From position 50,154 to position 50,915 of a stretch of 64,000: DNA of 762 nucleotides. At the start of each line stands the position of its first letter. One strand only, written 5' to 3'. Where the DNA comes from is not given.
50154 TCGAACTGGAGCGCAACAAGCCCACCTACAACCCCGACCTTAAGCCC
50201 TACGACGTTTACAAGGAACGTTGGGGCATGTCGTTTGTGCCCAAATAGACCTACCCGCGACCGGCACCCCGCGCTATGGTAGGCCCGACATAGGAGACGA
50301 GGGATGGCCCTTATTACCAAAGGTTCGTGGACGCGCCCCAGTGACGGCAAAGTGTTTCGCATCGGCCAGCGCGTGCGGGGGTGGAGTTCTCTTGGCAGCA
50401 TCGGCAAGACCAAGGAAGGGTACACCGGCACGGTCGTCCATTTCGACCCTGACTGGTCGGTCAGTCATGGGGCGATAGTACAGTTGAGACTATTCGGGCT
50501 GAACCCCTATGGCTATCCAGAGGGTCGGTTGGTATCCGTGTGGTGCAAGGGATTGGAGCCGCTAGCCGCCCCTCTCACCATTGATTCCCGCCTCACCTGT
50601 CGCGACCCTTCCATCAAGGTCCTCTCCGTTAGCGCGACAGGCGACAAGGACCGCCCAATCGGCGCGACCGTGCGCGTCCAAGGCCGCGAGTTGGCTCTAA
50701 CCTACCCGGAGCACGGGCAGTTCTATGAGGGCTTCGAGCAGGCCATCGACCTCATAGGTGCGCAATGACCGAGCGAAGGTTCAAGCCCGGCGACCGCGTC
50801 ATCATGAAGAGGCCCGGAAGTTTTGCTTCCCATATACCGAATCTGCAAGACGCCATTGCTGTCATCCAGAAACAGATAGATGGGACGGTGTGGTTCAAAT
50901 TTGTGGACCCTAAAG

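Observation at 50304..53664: Tandem array of eight translationally chained two-domain paralogs of unknown function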

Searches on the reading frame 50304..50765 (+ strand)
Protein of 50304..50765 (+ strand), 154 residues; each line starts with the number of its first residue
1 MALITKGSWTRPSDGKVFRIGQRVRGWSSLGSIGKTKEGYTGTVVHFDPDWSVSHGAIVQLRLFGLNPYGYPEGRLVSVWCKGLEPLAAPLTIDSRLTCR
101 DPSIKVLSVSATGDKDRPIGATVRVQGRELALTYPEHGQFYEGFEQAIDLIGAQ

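Call 4: search_protein_families(library=pfam, proteins=[window:50304-50765:+], max_evalue=1)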
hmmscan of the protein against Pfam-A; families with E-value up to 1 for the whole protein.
window:50304-50765:+ (154 aa): 0 families

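Call 5: search_protein_families(library=phrogs, proteins=[window:50304-50765:+], max_evalue=1)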
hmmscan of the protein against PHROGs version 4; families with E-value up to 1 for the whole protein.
window:50304-50765:+ (154 aa): 1 family
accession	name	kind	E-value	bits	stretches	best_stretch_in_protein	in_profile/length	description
phrog_7571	-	unknown function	0.31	11.9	0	119-142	8-31/67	-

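Call 10: find_homologous_proteins(query=A1, max_evalue=0.001)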
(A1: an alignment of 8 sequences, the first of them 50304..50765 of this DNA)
Query A1 (8 sequences) (154 aa, profile of the alignment): 4 proteins with E <= 0.001 among 946 candidates.
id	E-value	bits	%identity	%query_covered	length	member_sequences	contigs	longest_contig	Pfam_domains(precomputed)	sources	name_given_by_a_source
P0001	4.0e-40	156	33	23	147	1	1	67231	-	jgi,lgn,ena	-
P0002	4.9e-38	149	38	39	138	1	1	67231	-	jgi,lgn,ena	-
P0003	7.4e-36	142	37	46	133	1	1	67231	-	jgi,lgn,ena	-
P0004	1.5e-35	141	100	100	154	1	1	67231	-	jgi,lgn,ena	-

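Call 14: find_encoding_contigs(protein=P0004, flank=10000, max_places=6)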
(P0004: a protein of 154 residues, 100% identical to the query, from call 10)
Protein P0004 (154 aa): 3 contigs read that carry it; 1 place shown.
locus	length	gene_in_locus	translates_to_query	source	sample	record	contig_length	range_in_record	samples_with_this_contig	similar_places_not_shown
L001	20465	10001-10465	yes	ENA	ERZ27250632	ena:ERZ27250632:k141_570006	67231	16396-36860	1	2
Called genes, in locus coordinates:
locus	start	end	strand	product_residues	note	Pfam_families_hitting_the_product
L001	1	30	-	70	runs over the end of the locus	-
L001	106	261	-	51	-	-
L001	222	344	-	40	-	-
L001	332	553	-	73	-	-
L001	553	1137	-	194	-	-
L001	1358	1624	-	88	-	-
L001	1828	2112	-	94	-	-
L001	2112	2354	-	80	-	-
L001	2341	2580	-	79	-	-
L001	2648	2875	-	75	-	-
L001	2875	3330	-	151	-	PF10686:YAcAr (weak)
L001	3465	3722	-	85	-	-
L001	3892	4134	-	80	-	-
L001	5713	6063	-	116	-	-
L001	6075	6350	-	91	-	-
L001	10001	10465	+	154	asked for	-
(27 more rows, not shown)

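Call 21: search_protein_representatives(alignment_id=A1)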
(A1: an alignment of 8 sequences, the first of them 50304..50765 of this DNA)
Query: 8 sequences, 145 profile positions. Proteins with E-value up to 0.001 (for the whole library): 117; up to 1e-10: 47; up to 1e-30: 8. The best 117 are listed.
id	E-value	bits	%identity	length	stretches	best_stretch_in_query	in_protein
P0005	2.5e-44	167.7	-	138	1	3-144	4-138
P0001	1.3e-40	155.6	-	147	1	2-144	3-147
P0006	1.0e-38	149.4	-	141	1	1-144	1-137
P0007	1.5e-38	148.9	-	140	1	3-145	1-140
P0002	1.6e-38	148.9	-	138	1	3-145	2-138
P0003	2.4e-36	141.8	-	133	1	1-145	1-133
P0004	4.7e-36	140.8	-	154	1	4-144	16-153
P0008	7.8e-36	140.1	-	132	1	3-144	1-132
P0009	4.1e-22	95.6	-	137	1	3-143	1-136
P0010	9.3e-21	91.2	-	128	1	5-143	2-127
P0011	1.1e-20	91.0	-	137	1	5-143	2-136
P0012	1.6e-19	87.2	-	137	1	3-145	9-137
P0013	5.7e-19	85.4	-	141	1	4-144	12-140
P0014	8.7e-19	84.8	-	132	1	5-143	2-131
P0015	1.1e-18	84.5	-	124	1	5-144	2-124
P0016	1.3e-18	84.3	-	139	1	4-143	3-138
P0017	2.0e-18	83.6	-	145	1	3-144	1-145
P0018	8.3e-18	81.7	-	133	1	3-143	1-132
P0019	2.7e-17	80.0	-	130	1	63-144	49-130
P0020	3.2e-17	79.7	-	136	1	73-145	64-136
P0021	1.1e-16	78.0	-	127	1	7-144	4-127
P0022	3.9e-16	76.2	-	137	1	3-143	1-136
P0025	1.2e-15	74.7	-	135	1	65-144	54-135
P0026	3.0e-15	73.4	-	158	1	69-144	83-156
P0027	3.5e-15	73.2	-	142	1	5-144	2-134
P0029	8.0e-15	72.0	-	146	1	5-143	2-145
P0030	1.3e-14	71.3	-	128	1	3-144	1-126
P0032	2.9e-14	70.2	-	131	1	3-143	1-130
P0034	1.3e-13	68.1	-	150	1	5-144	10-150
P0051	1.8e-09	54.6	-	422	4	72-143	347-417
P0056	4.6e-09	53.3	-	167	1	3-143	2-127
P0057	8.0e-09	52.5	-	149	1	44-144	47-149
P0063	1.1e-08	52.0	-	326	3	5-51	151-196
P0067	7.5e-08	49.4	-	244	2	4-82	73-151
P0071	2.4e-07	47.7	-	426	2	5-91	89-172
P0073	2.2e-06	44.6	-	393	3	5-143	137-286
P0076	4.2e-06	43.7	-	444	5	4-77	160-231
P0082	1.8e-05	41.6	-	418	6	4-45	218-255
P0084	2.3e-05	41.3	-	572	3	3-58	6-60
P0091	5.3e-05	40.1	-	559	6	4-45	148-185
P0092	1.0e-04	39.2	-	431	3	5-106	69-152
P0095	1.3e-04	38.9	-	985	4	6-56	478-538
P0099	2.2e-04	38.1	-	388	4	3-98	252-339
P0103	4.1e-04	37.2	-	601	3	4-80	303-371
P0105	4.6e-04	37.1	-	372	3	5-143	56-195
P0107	5.2e-04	36.9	-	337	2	3-143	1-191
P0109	6.3e-04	36.6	-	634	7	1-46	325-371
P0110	6.7e-04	36.5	-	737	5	1-54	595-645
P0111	7.3e-04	36.4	-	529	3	5-69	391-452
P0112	7.7e-04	36.3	-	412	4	3-86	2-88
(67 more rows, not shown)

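Call 33: find_encoding_contigs(protein=P0057, flank=10000, max_places=4)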
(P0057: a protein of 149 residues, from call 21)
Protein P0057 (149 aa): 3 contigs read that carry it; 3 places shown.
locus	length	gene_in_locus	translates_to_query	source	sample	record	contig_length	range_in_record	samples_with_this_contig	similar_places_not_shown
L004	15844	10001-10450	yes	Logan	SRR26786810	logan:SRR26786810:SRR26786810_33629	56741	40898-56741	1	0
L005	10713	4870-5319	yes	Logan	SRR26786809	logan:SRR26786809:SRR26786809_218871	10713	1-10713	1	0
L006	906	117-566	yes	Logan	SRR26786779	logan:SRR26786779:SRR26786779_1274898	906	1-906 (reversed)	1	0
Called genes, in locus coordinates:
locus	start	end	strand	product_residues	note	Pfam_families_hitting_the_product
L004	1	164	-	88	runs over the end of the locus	-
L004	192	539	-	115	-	-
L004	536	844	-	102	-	-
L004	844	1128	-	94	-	-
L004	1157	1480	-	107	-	PF03330:DPBB_1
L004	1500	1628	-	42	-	-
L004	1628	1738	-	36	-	-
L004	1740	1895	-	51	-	-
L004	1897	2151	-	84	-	-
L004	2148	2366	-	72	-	-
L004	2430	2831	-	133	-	-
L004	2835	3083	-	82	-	-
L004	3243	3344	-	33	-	-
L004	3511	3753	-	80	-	-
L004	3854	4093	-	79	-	-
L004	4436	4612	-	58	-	-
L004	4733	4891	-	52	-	-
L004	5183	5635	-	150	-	-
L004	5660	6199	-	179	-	-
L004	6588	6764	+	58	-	-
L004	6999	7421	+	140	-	PF13392:HNH_3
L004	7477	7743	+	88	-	-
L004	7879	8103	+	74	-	-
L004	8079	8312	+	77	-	-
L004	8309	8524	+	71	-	-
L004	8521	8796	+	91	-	PF14216:DUF4326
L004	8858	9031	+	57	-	-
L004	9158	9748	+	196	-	-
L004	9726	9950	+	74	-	-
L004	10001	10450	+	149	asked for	-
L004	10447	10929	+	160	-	-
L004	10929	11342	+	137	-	-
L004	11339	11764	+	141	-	-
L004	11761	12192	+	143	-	-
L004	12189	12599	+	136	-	-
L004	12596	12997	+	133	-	-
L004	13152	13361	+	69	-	-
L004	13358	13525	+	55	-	-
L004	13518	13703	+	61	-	-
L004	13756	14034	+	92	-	-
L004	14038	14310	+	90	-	-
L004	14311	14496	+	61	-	-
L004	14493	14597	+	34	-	-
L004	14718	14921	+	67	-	-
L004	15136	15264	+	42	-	-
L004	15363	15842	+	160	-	?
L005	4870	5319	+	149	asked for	-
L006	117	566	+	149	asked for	-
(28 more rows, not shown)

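Call 34: find_encoding_contigs(protein=P0009, flank=10000, max_places=4)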
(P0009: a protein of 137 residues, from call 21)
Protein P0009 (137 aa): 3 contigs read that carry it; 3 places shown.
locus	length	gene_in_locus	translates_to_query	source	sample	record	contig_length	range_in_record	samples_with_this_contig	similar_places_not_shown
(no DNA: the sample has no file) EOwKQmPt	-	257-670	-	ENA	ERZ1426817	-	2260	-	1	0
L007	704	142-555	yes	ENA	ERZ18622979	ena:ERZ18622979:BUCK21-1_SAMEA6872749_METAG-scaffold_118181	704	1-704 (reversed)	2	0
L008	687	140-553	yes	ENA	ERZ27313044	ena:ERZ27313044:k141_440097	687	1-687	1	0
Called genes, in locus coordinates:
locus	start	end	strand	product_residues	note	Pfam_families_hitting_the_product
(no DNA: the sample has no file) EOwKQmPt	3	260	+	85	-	?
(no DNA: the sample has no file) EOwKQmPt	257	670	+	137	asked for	-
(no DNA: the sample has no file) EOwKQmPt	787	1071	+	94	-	-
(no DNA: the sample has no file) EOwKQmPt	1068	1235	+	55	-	-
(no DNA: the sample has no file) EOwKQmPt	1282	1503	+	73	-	-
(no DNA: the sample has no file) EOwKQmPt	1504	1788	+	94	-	-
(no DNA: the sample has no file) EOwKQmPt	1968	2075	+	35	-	-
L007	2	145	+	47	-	?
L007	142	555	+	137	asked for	-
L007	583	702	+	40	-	?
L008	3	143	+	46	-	?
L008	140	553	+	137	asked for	-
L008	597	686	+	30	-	?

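Call 36: list_cluster_members(proteins=[P0010, P0011, P0012, P0013, P0014, P0015, P0016, P0017, P0018, P0020])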
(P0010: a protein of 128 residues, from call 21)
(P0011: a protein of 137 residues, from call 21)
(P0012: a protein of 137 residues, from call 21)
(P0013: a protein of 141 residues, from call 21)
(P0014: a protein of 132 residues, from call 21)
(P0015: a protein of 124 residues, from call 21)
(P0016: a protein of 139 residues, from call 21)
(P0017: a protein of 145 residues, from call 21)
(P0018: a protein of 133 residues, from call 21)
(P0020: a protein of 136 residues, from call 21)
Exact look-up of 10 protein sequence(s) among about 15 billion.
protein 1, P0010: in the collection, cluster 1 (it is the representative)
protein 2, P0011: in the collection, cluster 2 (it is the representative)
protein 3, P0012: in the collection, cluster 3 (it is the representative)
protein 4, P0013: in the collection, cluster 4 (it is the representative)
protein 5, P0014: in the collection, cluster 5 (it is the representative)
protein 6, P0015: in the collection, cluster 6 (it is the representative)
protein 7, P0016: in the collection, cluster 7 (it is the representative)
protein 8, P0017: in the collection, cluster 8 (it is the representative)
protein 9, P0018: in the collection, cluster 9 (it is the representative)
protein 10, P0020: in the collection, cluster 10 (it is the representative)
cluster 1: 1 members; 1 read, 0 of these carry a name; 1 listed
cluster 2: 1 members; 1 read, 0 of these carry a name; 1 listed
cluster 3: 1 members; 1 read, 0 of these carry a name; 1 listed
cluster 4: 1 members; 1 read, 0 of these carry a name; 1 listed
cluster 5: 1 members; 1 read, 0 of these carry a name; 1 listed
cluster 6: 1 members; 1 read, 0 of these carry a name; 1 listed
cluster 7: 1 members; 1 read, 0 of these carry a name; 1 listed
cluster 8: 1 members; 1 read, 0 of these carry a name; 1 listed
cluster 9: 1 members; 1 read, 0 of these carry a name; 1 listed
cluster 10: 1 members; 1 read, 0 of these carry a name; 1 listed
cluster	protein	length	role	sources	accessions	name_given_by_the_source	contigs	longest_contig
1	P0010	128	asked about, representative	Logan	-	-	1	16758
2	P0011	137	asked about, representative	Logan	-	-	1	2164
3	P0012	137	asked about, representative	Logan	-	-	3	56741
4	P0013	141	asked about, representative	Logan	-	-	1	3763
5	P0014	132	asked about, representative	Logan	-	-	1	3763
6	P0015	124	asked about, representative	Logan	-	-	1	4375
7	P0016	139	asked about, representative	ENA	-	-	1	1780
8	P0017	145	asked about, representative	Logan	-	-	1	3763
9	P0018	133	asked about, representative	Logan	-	-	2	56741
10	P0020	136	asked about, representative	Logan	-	-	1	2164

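Call 37: find_encoding_contigs(protein=P0010, flank=10000, max_places=3)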
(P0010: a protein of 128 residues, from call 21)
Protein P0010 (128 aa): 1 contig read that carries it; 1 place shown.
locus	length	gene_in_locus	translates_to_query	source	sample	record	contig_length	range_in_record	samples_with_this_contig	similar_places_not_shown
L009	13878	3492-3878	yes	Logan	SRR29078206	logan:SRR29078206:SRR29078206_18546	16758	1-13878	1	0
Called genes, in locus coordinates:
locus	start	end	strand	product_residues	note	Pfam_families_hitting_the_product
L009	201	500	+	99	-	-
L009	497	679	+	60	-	-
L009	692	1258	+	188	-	-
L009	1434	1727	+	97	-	-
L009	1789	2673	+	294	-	-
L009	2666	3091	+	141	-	-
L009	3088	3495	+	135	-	-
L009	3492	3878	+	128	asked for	-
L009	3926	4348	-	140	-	-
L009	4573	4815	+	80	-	-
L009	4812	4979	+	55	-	-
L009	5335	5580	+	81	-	-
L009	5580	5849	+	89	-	-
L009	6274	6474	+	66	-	-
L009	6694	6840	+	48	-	-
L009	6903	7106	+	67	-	-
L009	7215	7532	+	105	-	-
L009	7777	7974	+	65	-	-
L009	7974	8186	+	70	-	-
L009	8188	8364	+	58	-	-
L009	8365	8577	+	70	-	-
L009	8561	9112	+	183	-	PF03592:Terminase_2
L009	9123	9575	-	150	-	-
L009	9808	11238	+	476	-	-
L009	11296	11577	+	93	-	-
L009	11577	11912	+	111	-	-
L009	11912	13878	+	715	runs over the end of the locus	PF23899:SU10_portal (weak)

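Call 38: find_encoding_contigs(protein=P0013, flank=10000, max_places=3)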
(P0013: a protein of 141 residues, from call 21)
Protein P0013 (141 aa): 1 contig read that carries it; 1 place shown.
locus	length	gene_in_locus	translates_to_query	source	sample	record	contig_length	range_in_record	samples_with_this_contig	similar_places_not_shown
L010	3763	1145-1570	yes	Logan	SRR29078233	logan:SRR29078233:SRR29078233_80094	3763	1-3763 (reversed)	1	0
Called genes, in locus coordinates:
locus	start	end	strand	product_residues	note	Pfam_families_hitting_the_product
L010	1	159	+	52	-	?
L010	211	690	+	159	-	-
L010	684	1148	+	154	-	-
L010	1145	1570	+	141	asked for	-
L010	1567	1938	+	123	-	-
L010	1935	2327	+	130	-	-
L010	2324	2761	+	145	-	-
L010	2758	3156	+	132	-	-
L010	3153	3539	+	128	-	-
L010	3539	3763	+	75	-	?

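Call 39: find_encoding_contigs(protein=P0015, flank=10000, max_places=3)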
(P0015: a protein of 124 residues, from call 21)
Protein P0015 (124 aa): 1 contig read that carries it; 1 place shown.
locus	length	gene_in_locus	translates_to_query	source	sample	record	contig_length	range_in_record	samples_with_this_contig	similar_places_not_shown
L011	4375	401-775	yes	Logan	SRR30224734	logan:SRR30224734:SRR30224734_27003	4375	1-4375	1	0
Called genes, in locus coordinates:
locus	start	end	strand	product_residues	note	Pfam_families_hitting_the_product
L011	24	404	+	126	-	-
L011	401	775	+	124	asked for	-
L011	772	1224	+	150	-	-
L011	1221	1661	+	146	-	-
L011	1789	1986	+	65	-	-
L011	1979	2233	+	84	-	-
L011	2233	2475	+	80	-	-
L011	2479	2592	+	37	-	-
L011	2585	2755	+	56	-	-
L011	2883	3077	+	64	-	-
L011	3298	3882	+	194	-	PF04011:LemA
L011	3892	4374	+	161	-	?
